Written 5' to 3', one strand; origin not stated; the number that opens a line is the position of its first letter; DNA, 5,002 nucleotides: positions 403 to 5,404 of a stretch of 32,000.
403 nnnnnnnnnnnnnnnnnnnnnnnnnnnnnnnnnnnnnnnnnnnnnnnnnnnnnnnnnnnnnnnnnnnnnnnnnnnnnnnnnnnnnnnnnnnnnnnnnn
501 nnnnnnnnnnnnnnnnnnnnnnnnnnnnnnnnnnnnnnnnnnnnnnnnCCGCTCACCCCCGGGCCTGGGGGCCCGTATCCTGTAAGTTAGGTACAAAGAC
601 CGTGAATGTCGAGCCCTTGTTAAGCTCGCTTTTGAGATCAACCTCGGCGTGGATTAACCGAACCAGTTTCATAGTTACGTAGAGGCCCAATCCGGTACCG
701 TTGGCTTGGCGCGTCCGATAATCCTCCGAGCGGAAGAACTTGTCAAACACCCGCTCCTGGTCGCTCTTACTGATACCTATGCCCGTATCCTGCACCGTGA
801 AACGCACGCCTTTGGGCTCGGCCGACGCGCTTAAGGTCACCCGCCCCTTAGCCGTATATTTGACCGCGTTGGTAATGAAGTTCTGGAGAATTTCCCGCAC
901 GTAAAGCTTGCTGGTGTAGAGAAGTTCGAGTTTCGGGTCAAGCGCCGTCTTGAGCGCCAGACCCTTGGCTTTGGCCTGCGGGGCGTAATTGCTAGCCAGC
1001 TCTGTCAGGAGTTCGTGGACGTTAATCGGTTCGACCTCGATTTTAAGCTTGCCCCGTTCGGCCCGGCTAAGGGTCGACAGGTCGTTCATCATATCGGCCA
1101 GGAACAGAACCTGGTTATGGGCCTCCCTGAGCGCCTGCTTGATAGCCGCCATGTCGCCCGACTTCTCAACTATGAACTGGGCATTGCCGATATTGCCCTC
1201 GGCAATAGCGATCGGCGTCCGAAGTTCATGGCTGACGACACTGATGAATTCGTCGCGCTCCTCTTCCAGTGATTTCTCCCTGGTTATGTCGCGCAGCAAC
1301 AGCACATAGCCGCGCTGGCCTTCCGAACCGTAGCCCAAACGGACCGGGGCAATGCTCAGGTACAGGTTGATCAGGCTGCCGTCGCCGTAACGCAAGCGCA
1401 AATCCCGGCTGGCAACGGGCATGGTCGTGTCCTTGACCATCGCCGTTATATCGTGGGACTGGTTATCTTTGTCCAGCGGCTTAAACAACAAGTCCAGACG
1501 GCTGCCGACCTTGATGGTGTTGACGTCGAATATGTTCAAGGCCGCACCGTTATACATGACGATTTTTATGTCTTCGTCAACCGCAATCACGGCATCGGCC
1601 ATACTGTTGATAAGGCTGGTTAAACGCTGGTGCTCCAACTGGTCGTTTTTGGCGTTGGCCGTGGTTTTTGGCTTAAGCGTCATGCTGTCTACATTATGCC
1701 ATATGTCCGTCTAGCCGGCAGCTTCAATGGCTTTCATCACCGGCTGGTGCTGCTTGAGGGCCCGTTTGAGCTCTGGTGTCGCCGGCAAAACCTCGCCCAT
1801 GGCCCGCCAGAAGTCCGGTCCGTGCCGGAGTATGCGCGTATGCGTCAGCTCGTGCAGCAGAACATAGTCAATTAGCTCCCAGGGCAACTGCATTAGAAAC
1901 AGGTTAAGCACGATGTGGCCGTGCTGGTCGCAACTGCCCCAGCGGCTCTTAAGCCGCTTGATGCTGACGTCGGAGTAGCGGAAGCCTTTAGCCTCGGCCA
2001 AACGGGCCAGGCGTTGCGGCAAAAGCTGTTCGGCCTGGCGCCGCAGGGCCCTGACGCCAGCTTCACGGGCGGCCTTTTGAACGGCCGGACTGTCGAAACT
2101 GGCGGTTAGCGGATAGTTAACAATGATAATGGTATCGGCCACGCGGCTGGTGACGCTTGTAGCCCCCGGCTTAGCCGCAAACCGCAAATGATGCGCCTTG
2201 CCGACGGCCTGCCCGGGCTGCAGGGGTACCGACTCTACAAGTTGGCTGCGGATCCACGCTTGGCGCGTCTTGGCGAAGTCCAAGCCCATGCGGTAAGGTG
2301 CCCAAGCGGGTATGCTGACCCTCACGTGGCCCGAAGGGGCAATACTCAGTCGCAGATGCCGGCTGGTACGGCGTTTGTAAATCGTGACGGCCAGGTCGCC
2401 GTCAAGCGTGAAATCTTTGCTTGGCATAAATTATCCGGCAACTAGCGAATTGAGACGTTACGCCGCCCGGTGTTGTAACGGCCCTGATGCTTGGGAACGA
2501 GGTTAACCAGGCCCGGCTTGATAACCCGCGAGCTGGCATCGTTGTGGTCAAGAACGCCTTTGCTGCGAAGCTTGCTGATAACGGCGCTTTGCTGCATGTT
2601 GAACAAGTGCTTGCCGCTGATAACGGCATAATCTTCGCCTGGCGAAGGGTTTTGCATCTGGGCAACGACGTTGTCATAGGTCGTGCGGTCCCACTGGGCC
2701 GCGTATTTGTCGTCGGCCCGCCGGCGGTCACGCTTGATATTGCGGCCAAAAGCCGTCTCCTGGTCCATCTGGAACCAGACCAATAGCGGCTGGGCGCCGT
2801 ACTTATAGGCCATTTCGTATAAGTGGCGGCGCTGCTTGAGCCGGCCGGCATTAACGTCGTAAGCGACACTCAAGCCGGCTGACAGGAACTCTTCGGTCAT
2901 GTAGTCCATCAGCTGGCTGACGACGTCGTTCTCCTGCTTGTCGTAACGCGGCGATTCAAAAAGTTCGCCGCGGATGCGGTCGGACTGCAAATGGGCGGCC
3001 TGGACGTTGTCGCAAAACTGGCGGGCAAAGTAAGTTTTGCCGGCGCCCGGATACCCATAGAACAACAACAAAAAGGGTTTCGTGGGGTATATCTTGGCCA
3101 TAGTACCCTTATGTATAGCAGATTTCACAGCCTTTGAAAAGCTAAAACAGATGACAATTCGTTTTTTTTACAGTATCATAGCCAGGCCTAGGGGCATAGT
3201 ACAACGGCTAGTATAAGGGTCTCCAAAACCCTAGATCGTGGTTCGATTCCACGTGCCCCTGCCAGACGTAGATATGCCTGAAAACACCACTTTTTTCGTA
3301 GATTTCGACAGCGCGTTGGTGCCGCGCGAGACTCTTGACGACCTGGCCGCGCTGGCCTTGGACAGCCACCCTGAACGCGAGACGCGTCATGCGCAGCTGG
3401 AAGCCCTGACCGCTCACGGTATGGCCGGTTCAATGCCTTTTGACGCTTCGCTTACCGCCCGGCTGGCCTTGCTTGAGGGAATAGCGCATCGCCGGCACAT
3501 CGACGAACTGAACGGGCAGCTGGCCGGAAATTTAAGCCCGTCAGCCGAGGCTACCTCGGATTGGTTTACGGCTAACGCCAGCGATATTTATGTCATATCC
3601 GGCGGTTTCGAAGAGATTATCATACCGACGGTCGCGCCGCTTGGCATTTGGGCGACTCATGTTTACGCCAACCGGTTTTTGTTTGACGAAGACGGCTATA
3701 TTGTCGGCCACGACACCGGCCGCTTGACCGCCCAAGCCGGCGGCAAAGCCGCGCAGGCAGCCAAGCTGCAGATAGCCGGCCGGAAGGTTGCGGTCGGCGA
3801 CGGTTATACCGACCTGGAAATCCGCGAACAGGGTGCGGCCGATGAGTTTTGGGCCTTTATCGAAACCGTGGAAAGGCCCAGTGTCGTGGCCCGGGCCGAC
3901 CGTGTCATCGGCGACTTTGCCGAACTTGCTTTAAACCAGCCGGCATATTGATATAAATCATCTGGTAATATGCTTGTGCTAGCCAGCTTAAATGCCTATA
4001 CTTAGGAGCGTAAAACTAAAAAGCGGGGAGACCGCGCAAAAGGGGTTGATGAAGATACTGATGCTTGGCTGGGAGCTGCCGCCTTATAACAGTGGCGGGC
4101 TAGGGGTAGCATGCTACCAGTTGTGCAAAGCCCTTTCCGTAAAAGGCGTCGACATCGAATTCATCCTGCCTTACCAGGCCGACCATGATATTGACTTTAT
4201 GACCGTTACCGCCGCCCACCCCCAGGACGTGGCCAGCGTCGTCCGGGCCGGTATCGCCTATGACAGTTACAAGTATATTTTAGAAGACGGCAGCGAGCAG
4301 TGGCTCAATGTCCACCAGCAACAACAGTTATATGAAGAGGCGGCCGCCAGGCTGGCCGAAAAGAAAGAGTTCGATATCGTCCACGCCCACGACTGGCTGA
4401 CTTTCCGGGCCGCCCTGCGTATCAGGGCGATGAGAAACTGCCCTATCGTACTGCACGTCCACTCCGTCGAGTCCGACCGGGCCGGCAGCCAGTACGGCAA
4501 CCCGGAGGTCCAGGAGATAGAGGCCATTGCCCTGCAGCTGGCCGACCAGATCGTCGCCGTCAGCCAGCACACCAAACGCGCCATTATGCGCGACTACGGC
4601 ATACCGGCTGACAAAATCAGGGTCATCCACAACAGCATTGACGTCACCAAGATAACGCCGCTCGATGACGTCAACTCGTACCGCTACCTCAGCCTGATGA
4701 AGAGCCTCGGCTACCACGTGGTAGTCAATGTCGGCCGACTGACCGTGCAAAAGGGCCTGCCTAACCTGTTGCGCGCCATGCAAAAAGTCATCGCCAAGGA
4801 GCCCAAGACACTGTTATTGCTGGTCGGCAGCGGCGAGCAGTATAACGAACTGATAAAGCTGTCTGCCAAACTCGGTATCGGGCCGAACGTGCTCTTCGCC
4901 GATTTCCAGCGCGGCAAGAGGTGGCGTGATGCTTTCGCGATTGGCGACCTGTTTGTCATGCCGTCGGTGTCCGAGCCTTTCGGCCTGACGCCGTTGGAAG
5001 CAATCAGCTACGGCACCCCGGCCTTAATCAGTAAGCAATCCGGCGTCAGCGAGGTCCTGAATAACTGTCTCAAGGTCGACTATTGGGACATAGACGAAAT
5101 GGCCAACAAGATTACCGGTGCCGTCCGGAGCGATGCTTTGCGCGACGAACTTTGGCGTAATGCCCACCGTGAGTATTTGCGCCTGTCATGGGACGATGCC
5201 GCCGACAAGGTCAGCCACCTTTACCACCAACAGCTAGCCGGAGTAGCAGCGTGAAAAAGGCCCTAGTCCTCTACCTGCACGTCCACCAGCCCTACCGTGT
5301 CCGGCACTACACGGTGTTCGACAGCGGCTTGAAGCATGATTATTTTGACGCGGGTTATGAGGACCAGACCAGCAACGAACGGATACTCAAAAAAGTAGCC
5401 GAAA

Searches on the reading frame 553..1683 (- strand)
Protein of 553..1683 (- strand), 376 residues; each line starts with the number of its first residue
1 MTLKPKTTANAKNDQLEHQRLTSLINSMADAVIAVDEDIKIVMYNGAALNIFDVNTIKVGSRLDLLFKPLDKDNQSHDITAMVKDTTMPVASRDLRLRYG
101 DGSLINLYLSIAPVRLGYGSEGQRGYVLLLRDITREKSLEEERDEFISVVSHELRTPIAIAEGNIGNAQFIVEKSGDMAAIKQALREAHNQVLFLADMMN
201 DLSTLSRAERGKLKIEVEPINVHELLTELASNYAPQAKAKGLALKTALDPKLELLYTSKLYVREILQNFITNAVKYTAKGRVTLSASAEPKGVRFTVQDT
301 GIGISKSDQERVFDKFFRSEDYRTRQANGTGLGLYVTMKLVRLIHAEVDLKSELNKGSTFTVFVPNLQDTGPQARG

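Call 17: search_protein_families(library=pfam, proteins=[window:553-1683:-], max_evalue=0.001)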
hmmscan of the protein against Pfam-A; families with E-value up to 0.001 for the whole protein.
window:553-1683:- (376 aa): 6 families
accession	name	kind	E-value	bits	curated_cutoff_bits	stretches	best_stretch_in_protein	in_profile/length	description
PF02518.31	HATPase_c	-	4.3e-26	92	26.4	1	262-366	6-109/111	Histidine kinase-, DNA gyrase B-, and HSP90-like ATPase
PF00512.31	HisKA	-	1.5e-07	31.8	26.9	1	143-211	2-66/66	His Kinase A (phospho-acceptor) domain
PF13581.12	HATPase_c_2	-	3.5e-06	27.5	27.4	1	253-344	27-112/127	Histidine kinase-like ATPase domain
PF13426.13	PAS_9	-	2.3e-05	25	27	1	31-134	3-102/103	PAS domain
PF13188.13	PAS_8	-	0.0001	22.5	21.8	1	19-64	1-48/65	PAS domain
PF13589.12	HATPase_c_3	-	0.00027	21.4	25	1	265-331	6-71/137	Histidine kinase-, DNA gyrase B-, and HSP90-like ATPase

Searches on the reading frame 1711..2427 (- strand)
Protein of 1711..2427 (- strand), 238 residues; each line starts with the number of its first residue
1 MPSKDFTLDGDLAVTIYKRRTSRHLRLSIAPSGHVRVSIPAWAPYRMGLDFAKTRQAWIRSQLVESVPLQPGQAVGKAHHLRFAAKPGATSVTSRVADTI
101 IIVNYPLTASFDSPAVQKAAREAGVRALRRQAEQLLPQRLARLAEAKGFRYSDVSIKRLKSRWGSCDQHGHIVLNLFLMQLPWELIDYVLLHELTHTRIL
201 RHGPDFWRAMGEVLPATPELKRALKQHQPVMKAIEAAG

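Call 17: search_protein_families(library=pfam, proteins=[window:1711-2427:-], max_evalue=0.001)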
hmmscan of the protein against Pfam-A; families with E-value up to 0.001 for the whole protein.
window:1711-2427:- (238 aa): 2 families
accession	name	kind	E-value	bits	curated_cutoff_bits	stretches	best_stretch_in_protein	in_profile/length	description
PF01863.23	YgjP-like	-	2.7e-41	142.3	26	1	23-227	1-207/207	YgjP-like, metallopeptidase domain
PF10263.15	SprT-like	-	0.00021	21.5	25.6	1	155-213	26-95/108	SprT-like family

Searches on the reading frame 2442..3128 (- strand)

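Call 52: search_protein_families(library=pfam, proteins=[window:2442-3128:-], max_evalue=0.00001)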
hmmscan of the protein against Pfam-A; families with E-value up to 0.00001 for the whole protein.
window:2442-3128:- (228 aa): 2 families
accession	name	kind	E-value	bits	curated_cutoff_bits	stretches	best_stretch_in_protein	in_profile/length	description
PF13671.12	AAA_33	-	2.2e-17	64.1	27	1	20-148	1-135/143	AAA domain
PF08433.16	KTI12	-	2.1e-07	31.2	22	1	20-162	3-141/271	Chromatin associated protein KTI12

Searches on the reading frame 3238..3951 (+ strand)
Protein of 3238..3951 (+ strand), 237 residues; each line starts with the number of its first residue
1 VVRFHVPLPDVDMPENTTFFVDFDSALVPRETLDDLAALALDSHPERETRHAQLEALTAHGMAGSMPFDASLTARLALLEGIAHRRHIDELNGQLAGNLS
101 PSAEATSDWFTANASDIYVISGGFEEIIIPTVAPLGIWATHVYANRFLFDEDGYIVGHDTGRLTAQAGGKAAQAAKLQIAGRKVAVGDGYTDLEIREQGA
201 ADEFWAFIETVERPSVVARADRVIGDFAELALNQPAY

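Call 52: search_protein_families(library=pfam, proteins=[window:3238-3951:+], max_evalue=0.00001)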
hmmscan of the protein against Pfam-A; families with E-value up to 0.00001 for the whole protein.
window:3238-3951:+ (237 aa): 1 family
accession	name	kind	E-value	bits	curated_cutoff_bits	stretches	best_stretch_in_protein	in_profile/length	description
PF12710.13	HAD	-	3.6e-10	41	27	1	20-194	2-186/189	haloacid dehalogenase-like hydrolase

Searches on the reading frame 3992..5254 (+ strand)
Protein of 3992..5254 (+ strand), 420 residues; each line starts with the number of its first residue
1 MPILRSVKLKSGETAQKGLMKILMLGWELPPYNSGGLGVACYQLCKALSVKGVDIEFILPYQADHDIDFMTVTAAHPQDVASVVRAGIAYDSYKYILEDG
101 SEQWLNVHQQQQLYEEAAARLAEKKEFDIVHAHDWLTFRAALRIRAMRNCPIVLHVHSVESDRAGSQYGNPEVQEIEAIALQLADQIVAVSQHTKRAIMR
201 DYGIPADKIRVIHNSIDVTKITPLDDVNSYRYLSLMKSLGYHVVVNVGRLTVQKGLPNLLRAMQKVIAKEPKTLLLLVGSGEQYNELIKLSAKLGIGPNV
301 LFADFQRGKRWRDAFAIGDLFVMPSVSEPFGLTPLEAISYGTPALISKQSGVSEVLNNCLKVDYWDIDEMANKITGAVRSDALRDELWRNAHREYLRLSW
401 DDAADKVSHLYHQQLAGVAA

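Call 17: search_protein_families(library=pfam, proteins=[window:3992-5254:+], max_evalue=0.001)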
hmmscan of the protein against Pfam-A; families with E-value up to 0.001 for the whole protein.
window:3992-5254:+ (420 aa): 7 families
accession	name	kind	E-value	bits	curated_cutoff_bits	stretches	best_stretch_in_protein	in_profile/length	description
PF00534.26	Glycos_transf_1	-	8.4e-28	97.5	26.4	1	241-391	15-169/172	Glycosyl transferases group 1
PF13439.12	Glyco_transf_4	-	4.3e-25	89.1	28.5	1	35-219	2-169/170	Glycosyltransferase Family 4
PF13692.12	Glyco_trans_1_4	-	2.8e-22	79.9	27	1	242-375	2-137/142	Glycosyl transferases group 1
PF08323.17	Glyco_transf_5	-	2.7e-19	70.3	22.7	1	21-202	1-228/239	Starch synthase catalytic domain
PF20706.3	GT4-conflict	-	5.1e-18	65.7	26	1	109-397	65-356/385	Family 4 Glycosyltransferase in conflict systems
PF13579.12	Glyco_trans_4_4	-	5.7e-16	59.7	29.7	1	35-214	1-157/158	Glycosyl transferase 4-like domain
PF00982.27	Glyco_transf_20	-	1.5e-06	27.6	32.5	0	314-382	368-441/473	Glycosyltransferase family 20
